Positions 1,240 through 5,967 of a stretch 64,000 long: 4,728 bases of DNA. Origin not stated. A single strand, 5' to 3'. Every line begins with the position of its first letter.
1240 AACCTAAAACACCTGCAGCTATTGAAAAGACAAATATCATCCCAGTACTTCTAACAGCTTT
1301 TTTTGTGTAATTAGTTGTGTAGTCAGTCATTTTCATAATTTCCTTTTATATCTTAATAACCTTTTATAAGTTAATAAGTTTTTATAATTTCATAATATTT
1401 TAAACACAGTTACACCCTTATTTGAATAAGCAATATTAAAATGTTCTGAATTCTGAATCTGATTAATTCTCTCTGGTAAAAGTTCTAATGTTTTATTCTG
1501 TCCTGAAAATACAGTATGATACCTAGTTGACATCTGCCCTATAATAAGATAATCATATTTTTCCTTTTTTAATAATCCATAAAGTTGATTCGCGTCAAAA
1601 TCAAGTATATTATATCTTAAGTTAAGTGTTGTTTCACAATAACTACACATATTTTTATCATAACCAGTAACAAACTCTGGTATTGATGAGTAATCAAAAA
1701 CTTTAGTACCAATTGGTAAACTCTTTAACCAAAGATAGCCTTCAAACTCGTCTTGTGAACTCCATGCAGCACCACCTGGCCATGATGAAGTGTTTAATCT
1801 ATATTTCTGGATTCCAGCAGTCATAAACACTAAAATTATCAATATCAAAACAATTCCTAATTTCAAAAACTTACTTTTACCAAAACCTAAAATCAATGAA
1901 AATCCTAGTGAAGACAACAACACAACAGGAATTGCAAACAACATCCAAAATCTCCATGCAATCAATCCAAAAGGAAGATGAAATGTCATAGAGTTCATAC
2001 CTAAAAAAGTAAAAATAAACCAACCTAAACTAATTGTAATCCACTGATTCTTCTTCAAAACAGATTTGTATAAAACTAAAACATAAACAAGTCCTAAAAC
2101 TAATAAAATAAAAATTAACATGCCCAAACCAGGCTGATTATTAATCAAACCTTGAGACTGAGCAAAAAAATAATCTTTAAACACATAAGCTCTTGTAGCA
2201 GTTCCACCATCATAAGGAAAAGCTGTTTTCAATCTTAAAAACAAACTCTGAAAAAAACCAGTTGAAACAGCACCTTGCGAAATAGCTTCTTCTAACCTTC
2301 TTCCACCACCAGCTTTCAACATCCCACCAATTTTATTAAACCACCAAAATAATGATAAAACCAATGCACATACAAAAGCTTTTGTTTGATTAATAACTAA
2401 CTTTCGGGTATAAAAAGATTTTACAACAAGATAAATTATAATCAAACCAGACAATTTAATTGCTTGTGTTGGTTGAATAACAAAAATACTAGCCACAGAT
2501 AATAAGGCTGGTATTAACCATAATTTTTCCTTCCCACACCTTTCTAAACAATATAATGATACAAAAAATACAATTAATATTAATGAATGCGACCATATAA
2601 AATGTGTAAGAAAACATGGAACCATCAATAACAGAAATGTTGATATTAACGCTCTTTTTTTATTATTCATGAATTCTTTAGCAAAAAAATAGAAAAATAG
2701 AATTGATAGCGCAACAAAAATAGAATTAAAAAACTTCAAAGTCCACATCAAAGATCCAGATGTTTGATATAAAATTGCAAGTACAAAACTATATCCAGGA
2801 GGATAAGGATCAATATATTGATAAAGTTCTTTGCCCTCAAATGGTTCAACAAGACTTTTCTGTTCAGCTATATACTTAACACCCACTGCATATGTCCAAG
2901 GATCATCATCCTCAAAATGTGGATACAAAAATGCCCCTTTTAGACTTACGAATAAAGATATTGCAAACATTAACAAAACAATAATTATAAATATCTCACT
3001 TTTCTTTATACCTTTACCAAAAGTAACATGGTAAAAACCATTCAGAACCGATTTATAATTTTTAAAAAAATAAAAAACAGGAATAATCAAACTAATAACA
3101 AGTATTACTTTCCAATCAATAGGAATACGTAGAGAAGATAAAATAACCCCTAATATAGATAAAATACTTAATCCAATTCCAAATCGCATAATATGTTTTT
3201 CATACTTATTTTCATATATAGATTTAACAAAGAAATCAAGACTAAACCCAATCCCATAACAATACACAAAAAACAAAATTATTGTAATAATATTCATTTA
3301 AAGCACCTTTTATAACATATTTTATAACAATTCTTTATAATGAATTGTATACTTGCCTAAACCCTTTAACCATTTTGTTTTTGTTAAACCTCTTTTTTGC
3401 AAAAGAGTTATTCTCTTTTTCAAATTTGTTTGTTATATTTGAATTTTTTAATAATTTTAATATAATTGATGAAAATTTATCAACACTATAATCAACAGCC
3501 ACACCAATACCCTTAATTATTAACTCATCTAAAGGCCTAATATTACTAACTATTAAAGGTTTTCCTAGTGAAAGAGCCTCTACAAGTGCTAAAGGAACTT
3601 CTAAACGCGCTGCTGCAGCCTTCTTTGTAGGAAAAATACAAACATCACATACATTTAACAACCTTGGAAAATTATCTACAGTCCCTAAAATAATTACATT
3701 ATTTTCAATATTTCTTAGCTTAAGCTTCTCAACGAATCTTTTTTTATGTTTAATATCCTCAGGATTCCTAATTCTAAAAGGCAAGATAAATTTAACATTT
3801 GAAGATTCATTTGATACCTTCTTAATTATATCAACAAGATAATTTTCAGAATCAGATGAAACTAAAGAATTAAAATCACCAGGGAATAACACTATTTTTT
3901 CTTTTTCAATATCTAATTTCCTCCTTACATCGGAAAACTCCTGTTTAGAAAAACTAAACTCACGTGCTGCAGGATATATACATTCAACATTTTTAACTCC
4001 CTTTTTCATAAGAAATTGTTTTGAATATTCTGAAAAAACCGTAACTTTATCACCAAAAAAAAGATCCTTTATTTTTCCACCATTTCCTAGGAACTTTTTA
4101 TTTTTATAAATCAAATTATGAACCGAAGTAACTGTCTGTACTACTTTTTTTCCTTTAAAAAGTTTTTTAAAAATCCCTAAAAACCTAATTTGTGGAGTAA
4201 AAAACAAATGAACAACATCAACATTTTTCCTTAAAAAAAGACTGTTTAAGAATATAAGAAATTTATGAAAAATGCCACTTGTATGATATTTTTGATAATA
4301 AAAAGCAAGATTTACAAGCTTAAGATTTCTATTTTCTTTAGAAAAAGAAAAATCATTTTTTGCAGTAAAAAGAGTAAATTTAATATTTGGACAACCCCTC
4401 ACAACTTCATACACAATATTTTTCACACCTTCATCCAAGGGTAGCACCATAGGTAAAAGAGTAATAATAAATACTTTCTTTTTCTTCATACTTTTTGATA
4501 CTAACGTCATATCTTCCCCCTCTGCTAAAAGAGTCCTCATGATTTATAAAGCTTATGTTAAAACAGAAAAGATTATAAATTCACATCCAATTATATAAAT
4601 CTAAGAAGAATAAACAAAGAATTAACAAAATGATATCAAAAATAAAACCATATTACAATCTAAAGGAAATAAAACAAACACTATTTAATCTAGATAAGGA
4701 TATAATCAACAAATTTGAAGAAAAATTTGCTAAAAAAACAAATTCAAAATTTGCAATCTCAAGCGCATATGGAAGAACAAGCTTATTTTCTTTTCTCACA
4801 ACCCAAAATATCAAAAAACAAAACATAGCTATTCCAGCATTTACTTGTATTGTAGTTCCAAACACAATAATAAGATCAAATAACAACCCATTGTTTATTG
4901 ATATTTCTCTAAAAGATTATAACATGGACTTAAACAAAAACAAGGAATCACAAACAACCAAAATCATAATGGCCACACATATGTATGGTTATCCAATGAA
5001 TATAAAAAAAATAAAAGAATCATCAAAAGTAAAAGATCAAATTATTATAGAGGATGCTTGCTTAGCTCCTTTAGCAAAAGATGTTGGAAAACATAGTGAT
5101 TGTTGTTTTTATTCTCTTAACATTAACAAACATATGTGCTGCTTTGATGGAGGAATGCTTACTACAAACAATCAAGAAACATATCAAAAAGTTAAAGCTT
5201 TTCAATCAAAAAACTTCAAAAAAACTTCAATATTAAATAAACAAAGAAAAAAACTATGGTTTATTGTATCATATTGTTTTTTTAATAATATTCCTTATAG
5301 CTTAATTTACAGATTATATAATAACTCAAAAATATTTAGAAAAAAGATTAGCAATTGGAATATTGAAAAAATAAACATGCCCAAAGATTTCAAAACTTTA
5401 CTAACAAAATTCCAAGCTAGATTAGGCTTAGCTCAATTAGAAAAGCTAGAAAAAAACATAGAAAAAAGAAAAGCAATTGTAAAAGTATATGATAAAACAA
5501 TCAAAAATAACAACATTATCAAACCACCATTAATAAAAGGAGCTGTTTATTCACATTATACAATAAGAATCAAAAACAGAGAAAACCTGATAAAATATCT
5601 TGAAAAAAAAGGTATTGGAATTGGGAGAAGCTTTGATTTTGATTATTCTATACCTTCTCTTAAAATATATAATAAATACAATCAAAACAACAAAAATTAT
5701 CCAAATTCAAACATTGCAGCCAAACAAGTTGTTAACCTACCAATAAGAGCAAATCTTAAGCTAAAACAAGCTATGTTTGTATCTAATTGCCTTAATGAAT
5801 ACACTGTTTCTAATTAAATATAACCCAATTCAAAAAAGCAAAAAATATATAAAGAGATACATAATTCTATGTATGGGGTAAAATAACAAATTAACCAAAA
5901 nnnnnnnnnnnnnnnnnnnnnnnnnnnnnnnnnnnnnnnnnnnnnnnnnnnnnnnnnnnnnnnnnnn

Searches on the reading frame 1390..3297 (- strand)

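Call 33: search_protein_families(library=pfam, proteins=[window:1390-3297:-], max_evalue=0.001)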
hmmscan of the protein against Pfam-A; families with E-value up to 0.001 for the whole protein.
window:1390-3297:- (635 aa): 1 family
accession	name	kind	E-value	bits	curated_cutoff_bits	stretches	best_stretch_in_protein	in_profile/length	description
PF13231.12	PMT_2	-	1.6e-06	28.9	26.1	1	166-317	3-154/160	Dolichyl-phosphate-mannose-protein mannosyltransferase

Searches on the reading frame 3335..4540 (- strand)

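Call 33: search_protein_families(library=pfam, proteins=[window:3335-4540:-], max_evalue=0.001)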
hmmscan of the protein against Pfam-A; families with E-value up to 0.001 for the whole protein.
window:3335-4540:- (401 aa): 3 families
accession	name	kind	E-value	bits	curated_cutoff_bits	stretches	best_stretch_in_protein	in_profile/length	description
PF13692.12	Glyco_trans_1_4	-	1.4e-13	51.7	27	1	215-366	2-142/142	Glycosyl transferases group 1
PF00534.26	Glycos_transf_1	-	1.7e-13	50.9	26.4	1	211-376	11-168/172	Glycosyl transferases group 1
PF13439.12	Glyco_transf_4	-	1.9e-05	25.2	28.5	1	38-190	3-164/170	Glycosyltransferase Family 4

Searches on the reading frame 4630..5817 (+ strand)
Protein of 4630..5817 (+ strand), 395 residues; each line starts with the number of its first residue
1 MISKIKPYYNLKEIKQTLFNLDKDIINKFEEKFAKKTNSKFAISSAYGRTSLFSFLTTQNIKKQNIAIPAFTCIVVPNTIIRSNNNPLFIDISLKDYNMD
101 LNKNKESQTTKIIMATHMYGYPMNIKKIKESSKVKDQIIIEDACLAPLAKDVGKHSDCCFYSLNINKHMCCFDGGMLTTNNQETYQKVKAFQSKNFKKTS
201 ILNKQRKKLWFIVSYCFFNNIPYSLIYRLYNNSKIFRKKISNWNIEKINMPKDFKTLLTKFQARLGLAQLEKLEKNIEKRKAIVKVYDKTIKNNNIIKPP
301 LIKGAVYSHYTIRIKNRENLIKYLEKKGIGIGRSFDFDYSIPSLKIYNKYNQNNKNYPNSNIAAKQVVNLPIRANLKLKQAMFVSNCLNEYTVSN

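Call 33: search_protein_families(library=pfam, proteins=[window:4630-5817:+], max_evalue=0.001)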
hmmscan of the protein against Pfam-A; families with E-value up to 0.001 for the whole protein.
window:4630-5817:+ (395 aa): 1 family
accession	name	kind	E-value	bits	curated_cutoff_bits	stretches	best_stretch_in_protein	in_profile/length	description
PF01041.23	DegT_DnrJ_EryC1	-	2.5e-48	165.6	19.8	1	24-388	24-359/360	DegT/DnrJ/EryC1/StrS aminotransferase family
